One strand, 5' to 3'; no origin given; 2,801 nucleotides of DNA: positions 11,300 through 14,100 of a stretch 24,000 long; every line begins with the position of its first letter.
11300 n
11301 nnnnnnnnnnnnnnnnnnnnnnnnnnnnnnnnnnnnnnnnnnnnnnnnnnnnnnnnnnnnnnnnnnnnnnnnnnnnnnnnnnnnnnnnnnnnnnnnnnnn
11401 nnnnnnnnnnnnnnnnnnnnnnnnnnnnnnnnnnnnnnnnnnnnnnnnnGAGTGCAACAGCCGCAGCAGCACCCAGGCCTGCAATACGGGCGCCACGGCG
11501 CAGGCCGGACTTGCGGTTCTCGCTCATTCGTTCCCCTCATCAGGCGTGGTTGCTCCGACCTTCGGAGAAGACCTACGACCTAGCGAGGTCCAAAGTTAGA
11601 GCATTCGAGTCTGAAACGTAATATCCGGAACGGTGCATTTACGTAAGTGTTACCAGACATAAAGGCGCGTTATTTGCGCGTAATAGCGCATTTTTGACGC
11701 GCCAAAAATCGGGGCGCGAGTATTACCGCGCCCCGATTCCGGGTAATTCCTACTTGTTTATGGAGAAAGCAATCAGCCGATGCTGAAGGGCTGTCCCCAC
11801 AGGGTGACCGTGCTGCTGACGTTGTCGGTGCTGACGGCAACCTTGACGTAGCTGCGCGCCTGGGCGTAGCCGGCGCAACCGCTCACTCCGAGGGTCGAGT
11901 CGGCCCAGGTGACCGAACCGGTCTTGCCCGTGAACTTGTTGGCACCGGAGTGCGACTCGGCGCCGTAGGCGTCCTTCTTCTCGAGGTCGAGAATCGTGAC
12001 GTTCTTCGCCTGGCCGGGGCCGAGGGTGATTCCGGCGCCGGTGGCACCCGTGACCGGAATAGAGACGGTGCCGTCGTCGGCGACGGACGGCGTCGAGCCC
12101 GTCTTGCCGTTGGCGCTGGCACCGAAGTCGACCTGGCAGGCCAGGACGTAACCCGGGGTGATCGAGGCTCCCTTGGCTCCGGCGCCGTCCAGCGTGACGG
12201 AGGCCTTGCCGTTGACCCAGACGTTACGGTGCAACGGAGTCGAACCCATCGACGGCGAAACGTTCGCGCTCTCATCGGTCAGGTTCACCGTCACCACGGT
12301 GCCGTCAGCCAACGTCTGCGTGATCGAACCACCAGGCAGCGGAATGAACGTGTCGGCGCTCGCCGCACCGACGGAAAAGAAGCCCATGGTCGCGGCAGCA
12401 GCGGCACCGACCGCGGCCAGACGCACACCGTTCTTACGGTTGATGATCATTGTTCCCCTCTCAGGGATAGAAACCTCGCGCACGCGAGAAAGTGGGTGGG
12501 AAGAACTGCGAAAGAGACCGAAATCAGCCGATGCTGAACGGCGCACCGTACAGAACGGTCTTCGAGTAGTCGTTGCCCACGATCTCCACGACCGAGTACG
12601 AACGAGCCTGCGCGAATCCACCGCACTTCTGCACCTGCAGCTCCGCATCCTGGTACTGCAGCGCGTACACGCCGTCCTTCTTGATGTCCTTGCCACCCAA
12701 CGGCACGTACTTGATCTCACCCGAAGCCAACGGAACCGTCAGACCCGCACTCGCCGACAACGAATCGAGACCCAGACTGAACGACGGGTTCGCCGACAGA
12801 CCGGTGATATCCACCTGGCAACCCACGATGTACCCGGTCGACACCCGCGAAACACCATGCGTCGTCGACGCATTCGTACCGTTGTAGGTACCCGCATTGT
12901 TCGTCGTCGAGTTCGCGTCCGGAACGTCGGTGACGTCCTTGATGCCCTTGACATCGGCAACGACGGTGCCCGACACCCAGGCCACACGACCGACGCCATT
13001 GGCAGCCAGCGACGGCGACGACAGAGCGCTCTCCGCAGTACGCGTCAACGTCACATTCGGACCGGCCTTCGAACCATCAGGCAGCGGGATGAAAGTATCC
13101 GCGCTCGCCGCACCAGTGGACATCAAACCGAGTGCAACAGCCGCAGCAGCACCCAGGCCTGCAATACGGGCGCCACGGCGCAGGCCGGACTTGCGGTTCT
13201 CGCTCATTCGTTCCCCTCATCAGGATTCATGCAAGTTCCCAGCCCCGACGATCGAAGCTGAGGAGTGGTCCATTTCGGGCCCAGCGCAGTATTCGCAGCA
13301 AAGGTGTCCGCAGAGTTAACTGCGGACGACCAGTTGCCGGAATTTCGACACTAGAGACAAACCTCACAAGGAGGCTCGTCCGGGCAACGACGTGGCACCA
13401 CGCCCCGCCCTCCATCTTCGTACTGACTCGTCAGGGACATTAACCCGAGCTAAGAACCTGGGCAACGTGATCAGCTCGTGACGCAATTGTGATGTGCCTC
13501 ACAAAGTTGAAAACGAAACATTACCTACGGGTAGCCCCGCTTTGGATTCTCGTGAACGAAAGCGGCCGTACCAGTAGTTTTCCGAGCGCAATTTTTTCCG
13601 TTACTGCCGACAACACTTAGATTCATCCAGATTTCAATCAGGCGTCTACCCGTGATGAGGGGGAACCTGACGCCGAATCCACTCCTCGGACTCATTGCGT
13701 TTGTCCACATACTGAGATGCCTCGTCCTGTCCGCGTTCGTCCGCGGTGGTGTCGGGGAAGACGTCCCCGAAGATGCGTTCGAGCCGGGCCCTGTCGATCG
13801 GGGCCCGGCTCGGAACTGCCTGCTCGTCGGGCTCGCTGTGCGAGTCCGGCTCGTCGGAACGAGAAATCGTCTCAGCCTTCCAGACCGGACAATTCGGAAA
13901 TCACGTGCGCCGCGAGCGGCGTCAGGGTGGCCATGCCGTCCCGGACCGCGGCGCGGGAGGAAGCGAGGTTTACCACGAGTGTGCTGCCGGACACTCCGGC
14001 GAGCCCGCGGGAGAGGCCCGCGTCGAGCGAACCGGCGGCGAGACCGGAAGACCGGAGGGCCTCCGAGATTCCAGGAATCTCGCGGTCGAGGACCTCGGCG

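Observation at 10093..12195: The diverged C-terminal two-thirds of porins A1 and A2 differs by about 16 net charges per subunit (acidic versus near-neutral pore variants)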

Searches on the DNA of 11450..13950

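Call 56: search_rna_families(source=window, start=11450, end=13950, threshold=evalue, max_evalue=1)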
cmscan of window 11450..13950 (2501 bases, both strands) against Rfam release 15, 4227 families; matches with E-value up to 1: 2.
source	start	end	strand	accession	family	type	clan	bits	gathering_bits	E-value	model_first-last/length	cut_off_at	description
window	12440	12474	-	RF01347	CRISPR-DR37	Gene; CRISPR;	-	22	40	0.84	1-35/35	no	CRISPR RNA direct repeat element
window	12938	13006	-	RF01059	mir-598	Gene; miRNA;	-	21.7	69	0.27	1-80/80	no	mir-598 microRNA precursor family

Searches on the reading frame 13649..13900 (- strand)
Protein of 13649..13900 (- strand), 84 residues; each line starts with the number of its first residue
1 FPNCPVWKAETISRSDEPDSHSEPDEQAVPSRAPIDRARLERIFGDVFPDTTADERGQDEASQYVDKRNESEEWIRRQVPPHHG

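Call 71: search_protein_families(library=pfam, proteins=[window:13649-13900:-], max_evalue=1)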
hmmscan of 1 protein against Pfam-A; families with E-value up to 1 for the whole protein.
seq(84 aa): 0 families

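Call 72: search_protein_families(library=ncbifam, proteins=[window:13649-13900:-], max_evalue=1)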
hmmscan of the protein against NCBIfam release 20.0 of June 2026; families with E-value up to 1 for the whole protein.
seq(84 aa): 0 families
